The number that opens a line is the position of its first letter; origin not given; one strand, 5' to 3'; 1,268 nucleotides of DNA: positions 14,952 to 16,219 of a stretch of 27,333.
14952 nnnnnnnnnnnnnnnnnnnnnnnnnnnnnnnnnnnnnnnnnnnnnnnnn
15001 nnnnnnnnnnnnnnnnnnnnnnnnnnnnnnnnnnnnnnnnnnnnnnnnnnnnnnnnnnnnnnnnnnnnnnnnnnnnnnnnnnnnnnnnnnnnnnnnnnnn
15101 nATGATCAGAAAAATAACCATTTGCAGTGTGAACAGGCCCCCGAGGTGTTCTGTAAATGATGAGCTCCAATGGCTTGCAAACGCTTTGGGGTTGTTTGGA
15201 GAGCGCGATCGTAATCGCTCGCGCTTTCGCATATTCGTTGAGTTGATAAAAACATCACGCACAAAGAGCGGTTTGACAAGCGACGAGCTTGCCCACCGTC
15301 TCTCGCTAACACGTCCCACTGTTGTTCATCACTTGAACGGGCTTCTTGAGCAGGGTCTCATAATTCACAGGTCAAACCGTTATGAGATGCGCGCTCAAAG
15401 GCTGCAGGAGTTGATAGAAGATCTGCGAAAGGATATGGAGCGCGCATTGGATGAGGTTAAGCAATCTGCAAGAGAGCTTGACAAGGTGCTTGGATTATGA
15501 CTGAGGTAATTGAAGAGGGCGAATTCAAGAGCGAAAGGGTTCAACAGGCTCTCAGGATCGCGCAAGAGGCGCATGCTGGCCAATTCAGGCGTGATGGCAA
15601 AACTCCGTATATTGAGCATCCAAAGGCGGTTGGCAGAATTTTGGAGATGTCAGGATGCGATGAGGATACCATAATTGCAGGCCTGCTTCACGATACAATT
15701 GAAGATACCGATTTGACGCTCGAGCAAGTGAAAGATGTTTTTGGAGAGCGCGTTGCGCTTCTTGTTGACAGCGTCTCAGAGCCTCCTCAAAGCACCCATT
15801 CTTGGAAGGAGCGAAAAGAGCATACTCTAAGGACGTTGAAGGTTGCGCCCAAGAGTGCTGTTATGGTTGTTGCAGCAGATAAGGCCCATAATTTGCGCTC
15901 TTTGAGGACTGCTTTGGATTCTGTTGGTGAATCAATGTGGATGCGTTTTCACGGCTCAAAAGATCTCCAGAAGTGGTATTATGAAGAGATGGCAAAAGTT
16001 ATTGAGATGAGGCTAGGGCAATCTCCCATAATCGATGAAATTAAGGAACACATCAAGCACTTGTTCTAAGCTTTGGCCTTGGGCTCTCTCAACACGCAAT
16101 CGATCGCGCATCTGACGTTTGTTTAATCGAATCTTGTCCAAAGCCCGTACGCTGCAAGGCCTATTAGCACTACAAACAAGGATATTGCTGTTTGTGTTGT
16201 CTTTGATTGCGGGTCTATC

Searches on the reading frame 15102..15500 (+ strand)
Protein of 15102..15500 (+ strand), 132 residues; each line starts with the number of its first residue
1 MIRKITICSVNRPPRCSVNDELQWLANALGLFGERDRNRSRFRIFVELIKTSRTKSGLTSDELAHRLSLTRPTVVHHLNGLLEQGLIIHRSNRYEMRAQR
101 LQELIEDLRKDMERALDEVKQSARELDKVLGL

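Call 3: search_protein_families(library=pfam, proteins=[window:15102-15500:+])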
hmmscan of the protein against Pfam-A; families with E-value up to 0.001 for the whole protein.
window:15102-15500:+ (132 aa): 8 families
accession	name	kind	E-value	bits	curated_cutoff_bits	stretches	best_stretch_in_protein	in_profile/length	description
PF12840.13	HTH_20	-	1.3e-08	35.1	27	1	39-88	4-49/51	Helix-turn-helix domain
PF01022.26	HTH_5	-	1.1e-05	25.7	22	1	58-87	16-45/47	Bacterial regulatory protein, arsR family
PF12802.13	MarR_2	-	2.4e-05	24.8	27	1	57-92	20-55/61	MarR family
PF13545.12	HTH_Crp_2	-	7.4e-05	23.1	27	1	55-97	20-60/70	Crp-like helix-turn-helix domain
PF13412.12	HTH_24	-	0.00016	21.6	21.9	1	38-87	2-47/48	Winged helix-turn-helix DNA-binding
PF25213.1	HVO_A0261_N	-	0.00018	21.8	35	1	56-114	23-83/86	HVO_A0261 N-terminal domain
PF09339.16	HTH_IclR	-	0.00025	21.2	22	1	53-87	14-48/52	IclR helix-turn-helix domain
PF08279.18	HTH_11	-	0.00034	20.9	25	1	53-89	11-47/55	HTH domain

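Call 13: search_solved_structures(query=window:15102-15500:+, max_evalue=1, show_alignments=2)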
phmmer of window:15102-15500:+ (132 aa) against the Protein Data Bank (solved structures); distinct sequences matched with E-value up to 1: 11.
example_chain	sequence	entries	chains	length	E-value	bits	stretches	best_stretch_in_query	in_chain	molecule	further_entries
2ra5_A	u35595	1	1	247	0.047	17.2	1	61-92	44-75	Putative transcriptional regulator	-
2oqg_A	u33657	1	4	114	0.057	17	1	40-126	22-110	Possible transcriptional regulator, ArsR family protein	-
2d1h_A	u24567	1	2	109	0.062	16.8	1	47-92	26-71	109aa long hypothetical transcriptional regulator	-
1r7j_A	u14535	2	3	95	0.11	16.1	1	40-123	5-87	Conserved hypothetical protein Sso10a | Sso10a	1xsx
4aih_A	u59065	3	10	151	0.12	16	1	49-114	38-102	TRANSCRIPTIONAL REGULATOR SLYA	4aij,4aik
7wze_Y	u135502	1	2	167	0.2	15.2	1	32-100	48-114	Uncharacterized HTH-type transcriptional regulator YetL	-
2fbh_A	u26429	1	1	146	0.28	14.8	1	46-101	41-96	transcriptional regulator PA3341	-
6j0e_A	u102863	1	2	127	0.28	14.7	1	57-109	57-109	Arsenic responsive repressor ArsR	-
5j0h_A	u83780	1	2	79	0.37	14.3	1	89-128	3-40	Design construct 2L6HC3_13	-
3q5f_A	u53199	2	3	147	0.54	13.8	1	61-118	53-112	Transcriptional regulator slyA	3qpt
3iqt_A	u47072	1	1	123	0.72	13.4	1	21-131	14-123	Signal transduction histidine-protein kinase barA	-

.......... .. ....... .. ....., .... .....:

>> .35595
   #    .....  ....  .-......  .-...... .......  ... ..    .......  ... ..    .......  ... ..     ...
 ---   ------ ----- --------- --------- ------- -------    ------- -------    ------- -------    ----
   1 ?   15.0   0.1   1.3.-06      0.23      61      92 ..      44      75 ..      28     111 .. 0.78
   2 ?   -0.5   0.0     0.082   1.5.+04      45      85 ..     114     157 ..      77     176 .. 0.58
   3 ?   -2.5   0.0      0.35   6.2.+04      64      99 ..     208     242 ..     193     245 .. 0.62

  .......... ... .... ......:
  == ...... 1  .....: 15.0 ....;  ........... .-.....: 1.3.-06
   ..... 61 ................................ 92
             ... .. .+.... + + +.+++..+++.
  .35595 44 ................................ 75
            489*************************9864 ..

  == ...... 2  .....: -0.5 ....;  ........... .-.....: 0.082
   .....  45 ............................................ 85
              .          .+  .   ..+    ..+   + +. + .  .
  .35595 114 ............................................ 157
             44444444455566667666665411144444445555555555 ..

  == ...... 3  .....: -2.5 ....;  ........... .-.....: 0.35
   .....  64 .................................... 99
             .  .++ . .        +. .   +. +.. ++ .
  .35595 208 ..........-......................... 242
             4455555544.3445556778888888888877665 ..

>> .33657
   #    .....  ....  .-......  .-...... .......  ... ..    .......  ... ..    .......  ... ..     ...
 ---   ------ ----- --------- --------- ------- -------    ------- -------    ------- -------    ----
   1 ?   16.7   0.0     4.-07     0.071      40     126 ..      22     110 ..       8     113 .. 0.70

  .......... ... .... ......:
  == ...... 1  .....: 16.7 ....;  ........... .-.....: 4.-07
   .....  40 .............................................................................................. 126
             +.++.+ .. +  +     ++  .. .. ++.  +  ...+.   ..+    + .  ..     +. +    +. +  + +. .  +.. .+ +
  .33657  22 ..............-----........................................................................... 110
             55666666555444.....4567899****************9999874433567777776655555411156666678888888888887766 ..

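Call 14: search_protein_families(library=ncbifam, proteins=[window:15102-15500:+], max_evalue=0.1)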
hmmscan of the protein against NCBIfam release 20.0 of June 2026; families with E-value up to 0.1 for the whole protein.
window:15102-15500:+ (132 aa): 18 families
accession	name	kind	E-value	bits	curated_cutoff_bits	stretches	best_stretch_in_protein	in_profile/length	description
NF053606.1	Sta1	subfamily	1.5e-06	28.2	80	1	41-113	22-98/100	Sta1 family transcriptional regulator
NF040939.2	trans_reg_lrs14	equivalog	1.8e-05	24.7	90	1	41-97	23-75/103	Lrs14 family HTH-type transcriptional regulator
NF033788.1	HTH_metalloreg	subfamily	2.6e-05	24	55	1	39-91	11-59/77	metalloregulator ArsR/SmtB family transcription factor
NF033789.1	repress_SdpR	subfamily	8.7e-05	22.4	100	1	55-101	19-69/79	autorepressor SdpR family transcription factor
NF041413.1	ArsR_Rv2640c_fam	equivalog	0.00011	22.6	155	1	40-93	43-94/118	Rv2640c family ArsR-like transcriptional regulator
NF047906.1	CdPbTransRegCmtR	equivalog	0.00016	21.5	150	1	40-110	22-91/104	Cd(II)/Pb(II)-sensing metalloregulatory transcriptional regulator CmtR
NF008273.0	PRK11050.1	equivalog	0.00098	18.8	153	1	45-93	41-90/156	manganese-binding transcriptional regulator MntR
NF002926.0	PRK03573.1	equivalog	0.0051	16.7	120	1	54-120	43-111/144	transcriptional regulator SlyA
NF007339.0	PRK09834.1-1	equivalog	0.013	14.8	299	1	49-102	30-83/271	DNA-binding transcriptional regulator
NF007720.0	PRK10411.1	equivalog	0.014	14.7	259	1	49-102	10-63/243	L-fucose operon activator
NF053610.1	Sso10a_fam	subfamily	0.03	14.4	60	1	39-95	1-55/64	Sso10a family chromatin protein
NF007284.0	PRK09751.1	equivalog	0.032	11.4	1496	1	49-96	1029-1070/1538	ATP-dependent helicase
NF033545.0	transpos_IS630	equivalog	0.04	13.4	100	1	55-126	9-84/299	IS630 family transposase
NF053777.1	Saro0803TransReg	equivalog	0.043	13.5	200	1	55-124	49-113/140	Saro_0803 family transcriptional regulator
TIGR00270.2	TIGR00270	equivalog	0.06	13.2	110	0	45-70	76-101/159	multiprotein bridging factor aMBF1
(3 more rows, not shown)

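Call 69: find_homologous_proteins(query=window:15102-15497:+, max_evalue=1e-20)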
Query window:15102-15497:+ (132 aa): 17 proteins with E <= 1e-20 among 26 candidates. Only proteins of 72 to 231 residues were searched: fused or split forms outside these lengths cannot appear, so this answer is no evidence that the protein stands alone or is whole; lengths 'longer' or 'shorter' looks for them.
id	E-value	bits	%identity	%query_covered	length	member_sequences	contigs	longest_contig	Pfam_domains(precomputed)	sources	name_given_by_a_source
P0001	4.5e-79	280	100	100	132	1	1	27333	PF12840.14,PF01022.27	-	-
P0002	2.8e-49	184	62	100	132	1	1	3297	PF12840.14,PF13412.13,PF01978.26,PF01022.27,PF09339.17,PF12802.14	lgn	-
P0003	4.3e-48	180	61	100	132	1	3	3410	PF12840.14,PF13412.13,PF12802.14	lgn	-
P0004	5.7e-48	180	63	100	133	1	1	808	PF12840.14,PF13412.13,PF08279.19,PF01022.27,PF09339.17,PF25213.2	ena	-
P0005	2.3e-45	172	60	100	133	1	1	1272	PF12840.14,PF13412.13,PF08279.19,PF01022.27,PF09339.17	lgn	-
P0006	7.4e-45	170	59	100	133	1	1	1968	PF12840.14,PF13412.13,PF08279.19,PF01022.27,PF09339.17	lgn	-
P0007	2.7e-41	159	55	100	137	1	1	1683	PF13412.13,PF01022.27,PF25213.2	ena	-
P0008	1.0e-39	153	54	98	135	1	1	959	PF12840.14,PF01022.27,PF13545.13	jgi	jgi:predicted transcriptional regulator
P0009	3.5e-39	152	53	99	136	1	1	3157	PF01047.29,PF12840.14,PF13412.13,PF01022.27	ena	-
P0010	1.4e-38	150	56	98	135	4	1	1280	PF12840.14,PF13412.13,PF08279.19,PF01022.27,PF13545.13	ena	-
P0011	1.5e-36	143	48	98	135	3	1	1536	PF12840.14,PF13412.13,PF08279.19,PF01022.27,PF13545.13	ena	-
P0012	8.9e-36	141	50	98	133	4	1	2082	PF01047.29,PF12840.14,PF08279.19,PF01022.27,PF09339.17,PF12802.14,PF13545.13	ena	-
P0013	7.1e-35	138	49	89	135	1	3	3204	PF12840.14,PF13412.13,PF09339.17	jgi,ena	-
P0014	3.8e-33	132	49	98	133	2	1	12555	PF01047.29,PF12840.14,PF08279.19,PF01022.27,PF13545.13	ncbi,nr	ncbi:MAG: helix-turn-helix domain-containing protein [Nanoarchaeota archaeon]|nr:helix-turn-helix do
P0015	4.5e-32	129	47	98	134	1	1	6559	PF01047.29,PF12840.14,PF08279.19,PF01022.27,PF14502.13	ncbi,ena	-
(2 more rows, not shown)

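Call 71: find_encoding_contigs(protein=P0002, flank=3000, max_places=3)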
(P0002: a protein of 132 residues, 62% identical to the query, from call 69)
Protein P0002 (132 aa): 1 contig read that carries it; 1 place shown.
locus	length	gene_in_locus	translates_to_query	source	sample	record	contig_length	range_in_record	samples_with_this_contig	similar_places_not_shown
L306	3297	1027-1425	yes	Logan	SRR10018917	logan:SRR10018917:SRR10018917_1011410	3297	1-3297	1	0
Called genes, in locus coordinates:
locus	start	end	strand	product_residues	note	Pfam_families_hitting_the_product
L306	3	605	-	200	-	PF01025:GrpE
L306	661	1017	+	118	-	PF11950:DUF3467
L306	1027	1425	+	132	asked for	PF12802:MarR_2 (weak), PF12840:HTH_20 (weak), PF01978:TrmB (faint), PF13412:HTH_24 (weak), PF09339:HTH_IclR (faint), PF01022:HTH_5 (weak)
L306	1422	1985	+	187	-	PF13328:HD_4, PF01966:HD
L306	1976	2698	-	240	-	PF12146:Hydrolase_4, PF20408:Abhydrolase_11 (faint), PF00326:Peptidase_S9 (weak)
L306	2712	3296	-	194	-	?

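Call 72: find_encoding_contigs(protein=P0003, flank=3000, max_places=3)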
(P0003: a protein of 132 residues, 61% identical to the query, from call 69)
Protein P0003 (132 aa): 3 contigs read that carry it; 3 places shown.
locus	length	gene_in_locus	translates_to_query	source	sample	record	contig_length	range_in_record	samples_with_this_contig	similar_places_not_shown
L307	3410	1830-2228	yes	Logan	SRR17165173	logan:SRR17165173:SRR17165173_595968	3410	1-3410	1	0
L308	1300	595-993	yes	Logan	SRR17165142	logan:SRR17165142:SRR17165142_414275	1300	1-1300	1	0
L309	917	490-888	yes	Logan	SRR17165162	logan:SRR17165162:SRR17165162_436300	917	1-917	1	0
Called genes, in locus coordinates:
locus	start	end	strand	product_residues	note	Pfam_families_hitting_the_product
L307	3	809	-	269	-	?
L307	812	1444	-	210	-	PF01025:GrpE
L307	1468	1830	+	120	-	PF11950:DUF3467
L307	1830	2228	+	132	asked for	PF12802:MarR_2 (faint), PF12840:HTH_20 (faint), PF13412:HTH_24 (faint)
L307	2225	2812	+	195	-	PF13328:HD_4, PF01966:HD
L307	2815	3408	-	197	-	?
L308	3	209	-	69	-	?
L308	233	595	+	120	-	PF11950:DUF3467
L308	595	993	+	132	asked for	PF12802:MarR_2 (faint), PF12840:HTH_20 (faint), PF13412:HTH_24 (faint)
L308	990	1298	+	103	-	?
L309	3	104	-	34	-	?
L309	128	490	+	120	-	PF11950:DUF3467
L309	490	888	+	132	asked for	PF12802:MarR_2 (faint), PF12840:HTH_20 (faint), PF13412:HTH_24 (faint)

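Call 75: find_homologous_proteins(query=P0002, max_evalue=1e-25)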
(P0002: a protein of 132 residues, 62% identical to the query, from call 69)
Query P0002 (132 aa): 186 proteins with E <= 1e-25 among 193 candidates; the best 120 are listed. Only proteins of 72 to 231 residues were searched: fused or split forms outside these lengths cannot appear, so this answer is no evidence that the protein stands alone or is whole; lengths 'longer' or 'shorter' looks for them.
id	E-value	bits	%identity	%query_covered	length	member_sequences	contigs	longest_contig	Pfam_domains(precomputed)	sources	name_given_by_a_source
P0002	3.5e-79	281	100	100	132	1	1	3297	PF12840.14,PF13412.13,PF01978.26,PF01022.27,PF09339.17,PF12802.14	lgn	-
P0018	9.2e-63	228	76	100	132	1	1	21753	PF12840.14,PF13412.13,PF01022.27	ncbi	-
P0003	1.9e-59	217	75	100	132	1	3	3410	PF12840.14,PF13412.13,PF12802.14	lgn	-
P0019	2.0e-56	207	70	100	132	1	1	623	PF12840.14,PF13412.13,PF01022.27,PF09339.17,PF12802.14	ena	-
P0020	2.1e-55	204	70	100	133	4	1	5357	PF12840.14,PF13412.13,PF08279.19,PF01022.27,PF09339.17,PF12802.14,PF13545.13,PF25213.2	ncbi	-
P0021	2.4e-55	204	70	100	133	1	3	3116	PF12840.14,PF13412.13,PF08279.19,PF01022.27,PF09339.17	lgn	-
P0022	8.5e-55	202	70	100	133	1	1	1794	PF12840.14,PF13412.13,PF01022.27,PF09339.17,PF12802.14,PF13545.13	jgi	-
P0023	1.2e-54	201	70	100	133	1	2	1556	PF12840.14,PF13412.13,PF08279.19,PF01022.27,PF09339.17,PF12802.14,PF13545.13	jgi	-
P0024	1.9e-54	201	70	100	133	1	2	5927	PF12840.14,PF13412.13,PF01022.27,PF09339.17,PF13545.13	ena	-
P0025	2.7e-54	200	70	100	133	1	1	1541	PF12840.14,PF13412.13,PF01022.27,PF09339.17,PF13545.13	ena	-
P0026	3.7e-54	200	69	100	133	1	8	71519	PF12840.14,PF13412.13,PF01022.27,PF09339.17,PF13545.13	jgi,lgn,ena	-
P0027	6.8e-54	199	68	100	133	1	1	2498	PF12840.14,PF13412.13,PF01022.27,PF09339.17,PF12802.14,PF13545.13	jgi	jgi:predicted transcriptional regulator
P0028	9.3e-54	199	69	100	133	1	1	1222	PF12840.14,PF13412.13,PF08279.19,PF25212.3,PF01022.27,PF09339.17,PF12802.14,PF13545.13,PF25213.2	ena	-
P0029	9.6e-54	199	68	100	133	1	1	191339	PF12840.14,PF13412.13,PF01022.27,PF09339.17,PF13545.13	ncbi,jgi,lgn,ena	-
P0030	1.3e-53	198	68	100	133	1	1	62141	PF12840.14,PF13412.13,PF01022.27,PF09339.17,PF12802.14,PF13545.13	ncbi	-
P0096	1.7e-46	175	54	99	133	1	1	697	PF01047.29,PF12840.14,PF13412.13,PF08279.19,PF13730.13,PF01022.27,PF09339.17,PF12802.14,PF13545.13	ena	-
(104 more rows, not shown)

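Call 77: find_encoding_contigs(protein=P0018, flank=1500, max_places=2)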
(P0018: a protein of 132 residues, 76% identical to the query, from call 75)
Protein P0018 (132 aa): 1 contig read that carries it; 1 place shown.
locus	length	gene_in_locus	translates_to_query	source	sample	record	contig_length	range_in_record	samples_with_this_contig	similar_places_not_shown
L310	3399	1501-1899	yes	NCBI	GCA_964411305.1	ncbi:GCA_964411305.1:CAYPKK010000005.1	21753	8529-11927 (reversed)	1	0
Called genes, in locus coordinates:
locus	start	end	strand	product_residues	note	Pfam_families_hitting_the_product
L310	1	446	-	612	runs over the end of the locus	PF00012:HSP70, PF06723:MreB_Mbl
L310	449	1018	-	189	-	PF01025:GrpE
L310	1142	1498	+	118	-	PF11950:DUF3467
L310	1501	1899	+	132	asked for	PF12840:HTH_20 (weak), PF01022:HTH_5 (weak), PF13412:HTH_24 (weak)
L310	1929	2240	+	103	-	PF13328:HD_4, PF01966:HD (weak)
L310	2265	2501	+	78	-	-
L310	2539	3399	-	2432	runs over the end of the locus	PF17803:Cadherin_4 (weak), PF00082:Peptidase_S8, PF17963:Big_9 (weak), PF00801:PKD, PF18911:PKD_4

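Call 78: find_encoding_contigs(protein=P0013, flank=1500, max_places=3)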
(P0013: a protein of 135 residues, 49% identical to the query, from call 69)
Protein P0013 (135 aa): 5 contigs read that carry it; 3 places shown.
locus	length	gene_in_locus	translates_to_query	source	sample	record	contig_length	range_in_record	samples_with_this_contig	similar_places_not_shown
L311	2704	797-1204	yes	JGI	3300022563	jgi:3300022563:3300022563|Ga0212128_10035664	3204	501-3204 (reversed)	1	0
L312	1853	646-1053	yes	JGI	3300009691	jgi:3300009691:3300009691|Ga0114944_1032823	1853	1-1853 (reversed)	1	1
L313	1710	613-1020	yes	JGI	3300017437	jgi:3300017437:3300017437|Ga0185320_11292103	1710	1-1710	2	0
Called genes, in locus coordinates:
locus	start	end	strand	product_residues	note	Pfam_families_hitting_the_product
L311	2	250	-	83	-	?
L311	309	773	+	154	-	PF11950:DUF3467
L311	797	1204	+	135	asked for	PF12840:HTH_20 (weak), PF09339:HTH_IclR (weak), PF13412:HTH_24 (faint)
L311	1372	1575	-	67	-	-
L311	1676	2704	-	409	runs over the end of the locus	PF00009:GTP_EFTU, PF09173:eIF2_C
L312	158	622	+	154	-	PF11950:DUF3467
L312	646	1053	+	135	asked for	PF12840:HTH_20 (weak), PF09339:HTH_IclR (weak), PF13412:HTH_24 (faint)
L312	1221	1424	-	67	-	-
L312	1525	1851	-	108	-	?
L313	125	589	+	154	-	PF11950:DUF3467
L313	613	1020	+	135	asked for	PF12840:HTH_20 (weak), PF09339:HTH_IclR (weak), PF13412:HTH_24 (faint)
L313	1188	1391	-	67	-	-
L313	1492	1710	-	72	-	?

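Call 79: find_encoding_contigs(protein=P0096, flank=1500, max_places=2)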
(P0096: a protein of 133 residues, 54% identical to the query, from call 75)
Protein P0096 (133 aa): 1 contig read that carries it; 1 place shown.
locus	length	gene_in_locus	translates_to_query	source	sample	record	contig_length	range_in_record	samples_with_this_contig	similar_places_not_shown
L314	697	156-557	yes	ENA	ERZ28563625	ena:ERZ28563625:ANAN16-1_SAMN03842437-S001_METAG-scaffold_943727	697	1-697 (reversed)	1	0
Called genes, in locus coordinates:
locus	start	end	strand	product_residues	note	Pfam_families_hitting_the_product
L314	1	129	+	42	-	?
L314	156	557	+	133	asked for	PF12840:HTH_20, PF09339:HTH_IclR (faint), PF13545:HTH_Crp_2 (weak), PF01022:HTH_5, PF01047:MarR (weak), PF08279:HTH_11 (weak), PF12802:MarR_2 (faint), PF13412:HTH_24, +1 more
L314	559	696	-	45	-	?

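Call 80: find_encoding_contigs(protein=P0019, flank=1500, max_places=2)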
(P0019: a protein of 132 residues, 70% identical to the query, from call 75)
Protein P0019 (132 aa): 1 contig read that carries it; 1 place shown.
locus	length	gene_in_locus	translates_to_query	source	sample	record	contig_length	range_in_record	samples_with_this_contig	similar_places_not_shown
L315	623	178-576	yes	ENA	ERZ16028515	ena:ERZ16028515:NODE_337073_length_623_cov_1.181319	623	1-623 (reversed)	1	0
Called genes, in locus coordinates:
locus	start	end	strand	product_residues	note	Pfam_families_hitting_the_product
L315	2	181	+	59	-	?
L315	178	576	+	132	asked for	PF12802:MarR_2 (faint), PF12840:HTH_20 (weak), PF13412:HTH_24 (weak), PF01022:HTH_5 (faint), PF09339:HTH_IclR (weak)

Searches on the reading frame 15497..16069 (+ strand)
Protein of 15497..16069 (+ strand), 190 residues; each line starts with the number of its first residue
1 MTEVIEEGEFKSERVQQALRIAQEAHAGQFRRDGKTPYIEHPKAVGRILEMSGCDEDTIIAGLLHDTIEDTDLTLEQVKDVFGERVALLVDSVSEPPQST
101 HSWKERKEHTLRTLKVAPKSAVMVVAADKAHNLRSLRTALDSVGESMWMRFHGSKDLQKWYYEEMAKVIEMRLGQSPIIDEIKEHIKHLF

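Call 3: search_protein_families(library=pfam, proteins=[window:15497-16069:+])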
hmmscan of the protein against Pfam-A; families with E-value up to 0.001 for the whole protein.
window:15497-16069:+ (190 aa): 2 families
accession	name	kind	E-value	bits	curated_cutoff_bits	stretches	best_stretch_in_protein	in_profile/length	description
PF13328.12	HD_4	-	2e-21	76.8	27.2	1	18-139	1-130/156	HD domain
PF01966.28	HD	-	4e-05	24.3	22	1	38-123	1-106/116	HD domain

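Call 14: search_protein_families(library=ncbifam, proteins=[window:15497-16069:+], max_evalue=0.1)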
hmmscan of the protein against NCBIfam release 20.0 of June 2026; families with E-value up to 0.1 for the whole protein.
window:15497-16069:+ (190 aa): 2 families
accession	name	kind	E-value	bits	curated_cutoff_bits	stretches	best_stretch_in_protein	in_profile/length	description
TIGR00691.1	spoT_relA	subfamily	7e-28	97.3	499.2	1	18-137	1-123/687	RelA/SpoT family protein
NF008303.0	PRK11092.1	equivalog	5.9e-23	80.9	947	1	12-137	20-148/702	bifunctional GTP diphosphokinase/guanosine-3',5'-bis pyrophosphate 3'-pyrophosphohydrolase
